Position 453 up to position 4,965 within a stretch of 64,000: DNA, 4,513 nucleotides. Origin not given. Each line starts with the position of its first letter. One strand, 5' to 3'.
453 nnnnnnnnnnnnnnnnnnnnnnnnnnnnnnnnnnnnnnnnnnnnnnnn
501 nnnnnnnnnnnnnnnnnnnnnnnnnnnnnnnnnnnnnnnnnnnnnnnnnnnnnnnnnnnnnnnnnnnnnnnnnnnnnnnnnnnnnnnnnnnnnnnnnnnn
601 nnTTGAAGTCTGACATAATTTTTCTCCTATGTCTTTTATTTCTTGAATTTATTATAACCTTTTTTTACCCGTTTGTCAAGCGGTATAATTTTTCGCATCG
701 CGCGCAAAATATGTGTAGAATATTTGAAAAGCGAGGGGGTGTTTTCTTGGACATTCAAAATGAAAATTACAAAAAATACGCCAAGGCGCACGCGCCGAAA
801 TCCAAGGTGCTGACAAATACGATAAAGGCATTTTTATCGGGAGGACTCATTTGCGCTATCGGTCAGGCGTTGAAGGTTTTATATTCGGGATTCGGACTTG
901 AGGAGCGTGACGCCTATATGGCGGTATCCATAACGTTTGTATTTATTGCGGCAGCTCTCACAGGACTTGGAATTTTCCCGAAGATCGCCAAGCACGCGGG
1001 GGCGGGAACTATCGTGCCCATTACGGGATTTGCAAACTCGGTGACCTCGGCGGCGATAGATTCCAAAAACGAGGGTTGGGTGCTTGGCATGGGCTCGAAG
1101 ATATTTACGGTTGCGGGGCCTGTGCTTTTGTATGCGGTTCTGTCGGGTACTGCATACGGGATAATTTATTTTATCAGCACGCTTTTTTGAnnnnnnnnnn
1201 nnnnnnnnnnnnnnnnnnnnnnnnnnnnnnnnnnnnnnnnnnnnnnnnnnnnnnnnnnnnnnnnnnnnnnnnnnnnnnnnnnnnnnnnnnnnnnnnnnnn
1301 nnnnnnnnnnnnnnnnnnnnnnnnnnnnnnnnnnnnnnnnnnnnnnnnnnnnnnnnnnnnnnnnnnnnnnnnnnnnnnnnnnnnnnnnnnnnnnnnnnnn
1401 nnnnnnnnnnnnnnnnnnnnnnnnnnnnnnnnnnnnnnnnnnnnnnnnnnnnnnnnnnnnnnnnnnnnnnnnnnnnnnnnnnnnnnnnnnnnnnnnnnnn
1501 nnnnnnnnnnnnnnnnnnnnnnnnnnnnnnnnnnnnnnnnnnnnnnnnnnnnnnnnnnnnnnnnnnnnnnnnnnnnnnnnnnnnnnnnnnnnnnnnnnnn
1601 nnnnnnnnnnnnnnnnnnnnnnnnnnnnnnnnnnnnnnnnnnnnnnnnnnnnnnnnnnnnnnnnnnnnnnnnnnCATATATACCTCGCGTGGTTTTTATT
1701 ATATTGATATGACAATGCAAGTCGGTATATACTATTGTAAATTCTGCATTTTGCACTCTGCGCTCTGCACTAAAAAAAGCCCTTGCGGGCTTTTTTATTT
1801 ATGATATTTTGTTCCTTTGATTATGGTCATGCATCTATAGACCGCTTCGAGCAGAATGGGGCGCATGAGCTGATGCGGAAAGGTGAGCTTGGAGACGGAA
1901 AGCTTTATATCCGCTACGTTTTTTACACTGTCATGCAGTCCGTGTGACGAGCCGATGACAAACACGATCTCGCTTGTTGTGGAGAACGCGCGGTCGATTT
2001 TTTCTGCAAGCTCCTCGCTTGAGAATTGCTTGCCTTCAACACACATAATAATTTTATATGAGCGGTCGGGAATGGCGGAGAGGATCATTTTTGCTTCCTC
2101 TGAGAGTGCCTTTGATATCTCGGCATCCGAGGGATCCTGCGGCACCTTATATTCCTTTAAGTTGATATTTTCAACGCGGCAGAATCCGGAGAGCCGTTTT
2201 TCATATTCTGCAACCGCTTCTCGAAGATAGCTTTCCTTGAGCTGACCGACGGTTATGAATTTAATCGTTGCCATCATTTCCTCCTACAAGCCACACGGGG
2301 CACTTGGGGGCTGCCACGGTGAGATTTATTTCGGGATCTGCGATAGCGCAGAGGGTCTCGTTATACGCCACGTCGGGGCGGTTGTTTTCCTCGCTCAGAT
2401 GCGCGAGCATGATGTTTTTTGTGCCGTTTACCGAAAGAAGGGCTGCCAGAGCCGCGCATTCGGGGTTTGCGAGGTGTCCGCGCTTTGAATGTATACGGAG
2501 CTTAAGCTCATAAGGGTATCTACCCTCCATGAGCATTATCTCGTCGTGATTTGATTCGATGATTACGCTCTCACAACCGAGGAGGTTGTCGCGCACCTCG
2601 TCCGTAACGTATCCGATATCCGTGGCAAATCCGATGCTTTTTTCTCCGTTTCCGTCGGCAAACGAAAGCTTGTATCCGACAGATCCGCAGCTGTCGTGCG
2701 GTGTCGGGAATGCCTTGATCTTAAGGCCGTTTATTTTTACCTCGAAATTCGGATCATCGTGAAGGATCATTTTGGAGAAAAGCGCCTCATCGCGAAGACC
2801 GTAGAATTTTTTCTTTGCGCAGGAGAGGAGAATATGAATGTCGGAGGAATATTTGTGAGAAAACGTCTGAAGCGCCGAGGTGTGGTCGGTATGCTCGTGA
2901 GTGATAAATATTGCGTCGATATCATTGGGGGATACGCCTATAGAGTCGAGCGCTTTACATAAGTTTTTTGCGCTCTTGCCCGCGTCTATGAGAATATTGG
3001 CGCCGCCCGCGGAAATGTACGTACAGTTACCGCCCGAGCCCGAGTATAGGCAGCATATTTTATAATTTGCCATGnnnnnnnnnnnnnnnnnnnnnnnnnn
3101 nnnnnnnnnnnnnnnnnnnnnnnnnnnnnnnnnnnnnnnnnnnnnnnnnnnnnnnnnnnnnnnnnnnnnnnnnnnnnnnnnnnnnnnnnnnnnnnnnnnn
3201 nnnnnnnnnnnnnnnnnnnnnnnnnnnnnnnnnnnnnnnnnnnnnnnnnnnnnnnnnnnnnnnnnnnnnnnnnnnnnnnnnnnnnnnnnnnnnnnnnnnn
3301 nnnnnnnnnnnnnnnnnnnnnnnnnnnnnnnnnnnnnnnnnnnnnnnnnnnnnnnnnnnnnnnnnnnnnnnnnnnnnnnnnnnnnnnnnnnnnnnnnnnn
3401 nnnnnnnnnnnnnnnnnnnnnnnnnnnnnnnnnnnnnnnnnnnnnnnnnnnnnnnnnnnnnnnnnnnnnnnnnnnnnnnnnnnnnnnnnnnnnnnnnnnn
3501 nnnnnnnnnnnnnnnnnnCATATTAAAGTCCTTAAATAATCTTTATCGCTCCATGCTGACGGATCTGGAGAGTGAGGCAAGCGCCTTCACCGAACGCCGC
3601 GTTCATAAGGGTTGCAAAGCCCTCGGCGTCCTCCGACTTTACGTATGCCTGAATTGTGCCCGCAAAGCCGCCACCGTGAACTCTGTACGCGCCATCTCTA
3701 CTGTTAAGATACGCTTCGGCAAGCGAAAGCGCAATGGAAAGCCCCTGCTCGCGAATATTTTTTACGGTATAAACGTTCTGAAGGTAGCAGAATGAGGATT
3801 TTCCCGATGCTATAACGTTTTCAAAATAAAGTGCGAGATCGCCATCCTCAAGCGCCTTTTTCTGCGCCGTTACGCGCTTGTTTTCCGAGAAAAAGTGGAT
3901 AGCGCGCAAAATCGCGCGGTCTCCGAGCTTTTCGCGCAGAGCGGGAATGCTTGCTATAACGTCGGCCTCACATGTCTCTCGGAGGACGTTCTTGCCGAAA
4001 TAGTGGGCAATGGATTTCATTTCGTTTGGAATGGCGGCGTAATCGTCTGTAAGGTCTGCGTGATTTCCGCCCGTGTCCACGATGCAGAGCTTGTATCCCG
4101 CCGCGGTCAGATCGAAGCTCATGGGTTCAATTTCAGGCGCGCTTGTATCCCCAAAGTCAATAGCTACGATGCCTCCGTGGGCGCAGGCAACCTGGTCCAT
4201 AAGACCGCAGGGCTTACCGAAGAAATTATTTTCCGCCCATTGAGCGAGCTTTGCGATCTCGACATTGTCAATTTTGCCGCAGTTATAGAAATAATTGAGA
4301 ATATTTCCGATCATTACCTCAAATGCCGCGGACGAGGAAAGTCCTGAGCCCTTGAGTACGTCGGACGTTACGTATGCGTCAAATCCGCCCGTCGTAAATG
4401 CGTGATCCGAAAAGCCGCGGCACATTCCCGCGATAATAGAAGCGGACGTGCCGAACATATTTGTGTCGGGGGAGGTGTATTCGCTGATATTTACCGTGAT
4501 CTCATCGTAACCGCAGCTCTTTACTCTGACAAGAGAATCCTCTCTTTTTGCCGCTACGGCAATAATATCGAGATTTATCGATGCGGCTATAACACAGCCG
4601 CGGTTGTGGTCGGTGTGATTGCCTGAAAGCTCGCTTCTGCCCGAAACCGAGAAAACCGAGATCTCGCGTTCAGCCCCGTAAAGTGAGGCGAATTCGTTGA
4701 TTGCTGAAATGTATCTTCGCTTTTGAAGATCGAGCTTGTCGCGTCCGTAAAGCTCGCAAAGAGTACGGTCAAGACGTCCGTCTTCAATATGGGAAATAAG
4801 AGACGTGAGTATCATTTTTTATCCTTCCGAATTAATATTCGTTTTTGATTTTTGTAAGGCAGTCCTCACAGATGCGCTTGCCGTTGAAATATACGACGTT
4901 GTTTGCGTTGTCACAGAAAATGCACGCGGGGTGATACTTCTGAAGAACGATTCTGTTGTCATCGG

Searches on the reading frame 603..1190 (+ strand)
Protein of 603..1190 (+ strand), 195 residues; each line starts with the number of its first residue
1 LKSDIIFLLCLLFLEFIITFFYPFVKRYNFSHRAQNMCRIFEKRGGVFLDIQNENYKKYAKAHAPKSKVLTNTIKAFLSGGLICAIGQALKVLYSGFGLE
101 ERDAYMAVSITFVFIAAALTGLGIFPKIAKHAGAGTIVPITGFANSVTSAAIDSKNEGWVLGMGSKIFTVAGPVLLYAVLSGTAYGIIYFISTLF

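Call 86: search_protein_families(library=pfam, max_evalue=1e-8, proteins=[window:603-1190:+])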
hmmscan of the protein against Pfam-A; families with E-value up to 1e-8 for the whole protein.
window:603-1190:+ (195 aa): 1 family
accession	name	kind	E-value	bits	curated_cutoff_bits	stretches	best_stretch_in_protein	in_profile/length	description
PF03862.18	SpoVAC_SpoVAEB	-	1.3e-38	132.3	25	1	72-188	1-117/117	SpoVAC/SpoVAEB sporulation membrane protein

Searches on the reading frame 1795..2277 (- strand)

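Call 86: search_protein_families(library=pfam, max_evalue=1e-8, proteins=[window:1795-2277:-])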
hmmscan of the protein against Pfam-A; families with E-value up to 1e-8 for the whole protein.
window:1795-2277:- (160 aa): 1 family
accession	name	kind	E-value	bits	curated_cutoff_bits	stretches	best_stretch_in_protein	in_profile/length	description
PF02590.22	SPOUT_MTase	-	1.3e-48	165.4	27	1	5-159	3-154/154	Predicted SPOUT methyltransferase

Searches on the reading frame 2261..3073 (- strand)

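Call 86: search_protein_families(library=pfam, max_evalue=1e-8, proteins=[window:2261-3073:-])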
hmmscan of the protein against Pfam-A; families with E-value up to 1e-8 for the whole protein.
window:2261-3073:- (270 aa): 2 families
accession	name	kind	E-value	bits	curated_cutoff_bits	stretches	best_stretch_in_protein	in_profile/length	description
PF12706.13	Lactamase_B_2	-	1.8e-17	64.1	27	1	26-214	2-191/200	Beta-lactamase superfamily domain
PF00753.33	Lactamase_B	-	8.6e-14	52.4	22.7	1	13-76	4-68/196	Metallo-beta-lactamase superfamily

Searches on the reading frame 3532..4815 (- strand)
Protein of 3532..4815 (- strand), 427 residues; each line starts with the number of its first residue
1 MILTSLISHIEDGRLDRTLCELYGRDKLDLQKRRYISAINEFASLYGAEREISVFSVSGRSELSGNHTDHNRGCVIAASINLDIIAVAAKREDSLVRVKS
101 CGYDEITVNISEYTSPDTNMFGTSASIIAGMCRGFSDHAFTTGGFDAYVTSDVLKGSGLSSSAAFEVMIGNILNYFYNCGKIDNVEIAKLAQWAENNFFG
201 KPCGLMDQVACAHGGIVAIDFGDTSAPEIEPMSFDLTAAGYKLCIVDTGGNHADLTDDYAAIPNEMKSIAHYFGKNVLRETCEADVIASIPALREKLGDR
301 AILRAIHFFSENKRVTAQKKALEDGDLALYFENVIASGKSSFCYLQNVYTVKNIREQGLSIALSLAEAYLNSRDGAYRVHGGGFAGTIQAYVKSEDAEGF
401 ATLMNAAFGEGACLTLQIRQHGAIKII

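Call 86: search_protein_families(library=pfam, max_evalue=1e-8, proteins=[window:3532-4815:-])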
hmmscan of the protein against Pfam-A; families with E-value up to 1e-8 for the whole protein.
window:3532-4815:- (427 aa): 2 families
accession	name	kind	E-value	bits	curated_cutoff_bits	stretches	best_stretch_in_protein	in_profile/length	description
PF00288.32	GHMP_kinases_N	-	8.3e-18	64.8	22.3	1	130-215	5-87/87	GHMP kinases N terminal domain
PF10509.15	GalKase_gal_bdg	-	1.6e-14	53.6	23.1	1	41-90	2-49/49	Galactokinase galactose-binding signature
